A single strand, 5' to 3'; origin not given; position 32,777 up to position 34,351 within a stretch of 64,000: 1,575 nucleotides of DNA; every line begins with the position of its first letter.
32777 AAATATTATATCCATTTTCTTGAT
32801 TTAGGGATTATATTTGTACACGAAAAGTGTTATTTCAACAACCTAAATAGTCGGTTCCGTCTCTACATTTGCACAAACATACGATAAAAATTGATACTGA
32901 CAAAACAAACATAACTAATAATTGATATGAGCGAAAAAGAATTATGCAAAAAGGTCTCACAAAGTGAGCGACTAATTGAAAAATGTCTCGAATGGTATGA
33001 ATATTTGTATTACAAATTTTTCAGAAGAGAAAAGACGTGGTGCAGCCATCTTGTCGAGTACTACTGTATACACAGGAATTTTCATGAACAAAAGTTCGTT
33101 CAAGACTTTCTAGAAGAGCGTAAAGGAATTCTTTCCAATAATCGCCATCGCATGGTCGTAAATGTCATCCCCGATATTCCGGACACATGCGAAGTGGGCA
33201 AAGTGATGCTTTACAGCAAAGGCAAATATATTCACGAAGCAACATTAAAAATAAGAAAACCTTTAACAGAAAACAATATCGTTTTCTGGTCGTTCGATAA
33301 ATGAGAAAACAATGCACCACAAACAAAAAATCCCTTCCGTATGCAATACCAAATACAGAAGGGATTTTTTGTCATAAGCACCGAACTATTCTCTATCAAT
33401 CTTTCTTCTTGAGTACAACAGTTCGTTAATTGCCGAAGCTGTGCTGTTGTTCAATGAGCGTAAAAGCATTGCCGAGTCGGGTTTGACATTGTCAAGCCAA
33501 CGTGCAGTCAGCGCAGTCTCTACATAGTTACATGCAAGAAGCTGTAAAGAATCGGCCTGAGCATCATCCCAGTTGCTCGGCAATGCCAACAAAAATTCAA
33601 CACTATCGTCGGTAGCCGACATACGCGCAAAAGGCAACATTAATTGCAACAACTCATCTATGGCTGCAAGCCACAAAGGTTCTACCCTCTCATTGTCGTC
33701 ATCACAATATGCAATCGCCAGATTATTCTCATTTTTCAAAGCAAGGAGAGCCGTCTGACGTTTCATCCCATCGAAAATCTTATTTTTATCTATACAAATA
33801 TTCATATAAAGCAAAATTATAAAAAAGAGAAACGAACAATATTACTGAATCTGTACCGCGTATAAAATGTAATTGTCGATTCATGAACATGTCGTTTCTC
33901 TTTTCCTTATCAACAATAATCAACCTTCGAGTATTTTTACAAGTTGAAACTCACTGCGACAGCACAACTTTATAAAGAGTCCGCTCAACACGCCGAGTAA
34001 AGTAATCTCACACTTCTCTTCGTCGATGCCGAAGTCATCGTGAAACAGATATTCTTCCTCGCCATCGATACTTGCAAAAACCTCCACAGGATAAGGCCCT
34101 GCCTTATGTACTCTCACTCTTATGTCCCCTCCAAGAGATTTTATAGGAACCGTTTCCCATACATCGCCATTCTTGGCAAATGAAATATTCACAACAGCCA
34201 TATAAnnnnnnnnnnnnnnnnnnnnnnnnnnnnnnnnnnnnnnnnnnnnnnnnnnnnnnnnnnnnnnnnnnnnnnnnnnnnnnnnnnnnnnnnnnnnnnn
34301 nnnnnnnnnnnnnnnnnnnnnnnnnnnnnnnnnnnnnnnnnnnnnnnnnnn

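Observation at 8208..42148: Two intact phage-derived loci split by about 15 kb of core genes: a dispersed, GTA-like domesticated system?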

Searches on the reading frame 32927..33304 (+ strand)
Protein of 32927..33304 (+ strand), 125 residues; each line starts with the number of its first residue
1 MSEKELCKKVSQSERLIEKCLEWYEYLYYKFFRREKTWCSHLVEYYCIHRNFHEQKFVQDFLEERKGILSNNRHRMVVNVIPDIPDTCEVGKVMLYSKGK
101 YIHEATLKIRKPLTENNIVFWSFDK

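Call 6: search_protein_families(library=pfam, proteins=[window:32927-33304:+], max_evalue=0.01)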
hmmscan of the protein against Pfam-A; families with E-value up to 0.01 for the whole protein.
window:32927-33304:+ (125 aa): 0 families

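Call 7: search_protein_families(library=phrogs, proteins=[window:32927-33304:+], max_evalue=0.01)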
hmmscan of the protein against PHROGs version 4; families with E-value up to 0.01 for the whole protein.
window:32927-33304:+ (125 aa): 0 families

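Call 98: search_protein_families(library=pfam, proteins=[window:32927-33304:+], max_evalue=5)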
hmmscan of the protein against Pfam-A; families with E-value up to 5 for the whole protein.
window:32927-33304:+ (125 aa): 0 families

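Call 122: predict_structure(protein=window:32927-33304:+)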
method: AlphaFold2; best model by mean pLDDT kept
length: 125 residues; sequences in the alignment: 1
mean_pLDDT: 42.6   pTM: 0.34
mean pLDDT of the five models: 42.6, 38.5, 35.9, 35.5, 33.9
residues with pLDDT >= 90: 0; 70-90: 1; 50-70: 26; < 50: 98
segments of 3 or more residues with pLDDT < 50: 27-85, 88-106, 110-125
pLDDT, mean of each block of 10 residues (from residue 1): 54 59 52 39 35 34 32 33 46 41 49 40 37
secondary structure, 60 per line:
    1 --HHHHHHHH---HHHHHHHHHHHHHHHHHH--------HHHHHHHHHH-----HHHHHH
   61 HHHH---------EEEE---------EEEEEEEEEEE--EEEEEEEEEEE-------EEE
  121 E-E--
elements in order: H3-10 H14-31 H40-49 H55-64 E74-77 E87-97 E100-110 E118-121

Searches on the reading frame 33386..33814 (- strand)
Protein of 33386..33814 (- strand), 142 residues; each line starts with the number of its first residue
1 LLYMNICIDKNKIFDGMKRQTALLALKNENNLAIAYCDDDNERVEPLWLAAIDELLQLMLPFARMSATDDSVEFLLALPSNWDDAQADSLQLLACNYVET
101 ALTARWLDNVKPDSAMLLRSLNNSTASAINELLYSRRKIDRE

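Call 6: search_protein_families(library=pfam, proteins=[window:33386-33814:-], max_evalue=0.01)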
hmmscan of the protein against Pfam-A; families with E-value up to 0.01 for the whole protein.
window:33386-33814:- (142 aa): 0 families

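Call 7: search_protein_families(library=phrogs, proteins=[window:33386-33814:-], max_evalue=0.01)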
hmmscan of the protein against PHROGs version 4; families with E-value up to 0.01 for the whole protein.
window:33386-33814:- (142 aa): 1 family
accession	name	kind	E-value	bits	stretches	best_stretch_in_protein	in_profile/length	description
phrog_19255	-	unknown function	0.0012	19.5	1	69-139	95-165/173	-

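Call 98: search_protein_families(library=pfam, proteins=[window:33386-33814:-], max_evalue=5)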
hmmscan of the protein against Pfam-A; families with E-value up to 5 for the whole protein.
window:33386-33814:- (142 aa): 1 family
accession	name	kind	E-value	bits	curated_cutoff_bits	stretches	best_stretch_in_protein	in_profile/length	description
PF12608.13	T4bSS_IcmS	-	0.025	15.4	27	1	31-93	22-85/93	Type IVb secretion, IcmS, effector-recruitment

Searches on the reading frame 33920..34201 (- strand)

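Call 6: search_protein_families(library=pfam, proteins=[window:33920-34201:-], max_evalue=0.01)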
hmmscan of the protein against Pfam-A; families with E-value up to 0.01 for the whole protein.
window:33920-34201:- (93 aa): 0 families

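Call 7: search_protein_families(library=phrogs, proteins=[window:33920-34201:-], max_evalue=0.01)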
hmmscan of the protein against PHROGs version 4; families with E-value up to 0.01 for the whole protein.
window:33920-34201:- (93 aa): 0 families

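Call 98: search_protein_families(library=pfam, proteins=[window:33920-34201:-], max_evalue=5)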
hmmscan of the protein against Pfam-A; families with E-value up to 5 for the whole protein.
window:33920-34201:- (93 aa): 1 family
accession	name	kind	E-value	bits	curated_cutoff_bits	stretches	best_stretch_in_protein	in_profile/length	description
PF17170.10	DUF5128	-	0.15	11.7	22.9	1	44-71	82-109/321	6-bladed beta-propeller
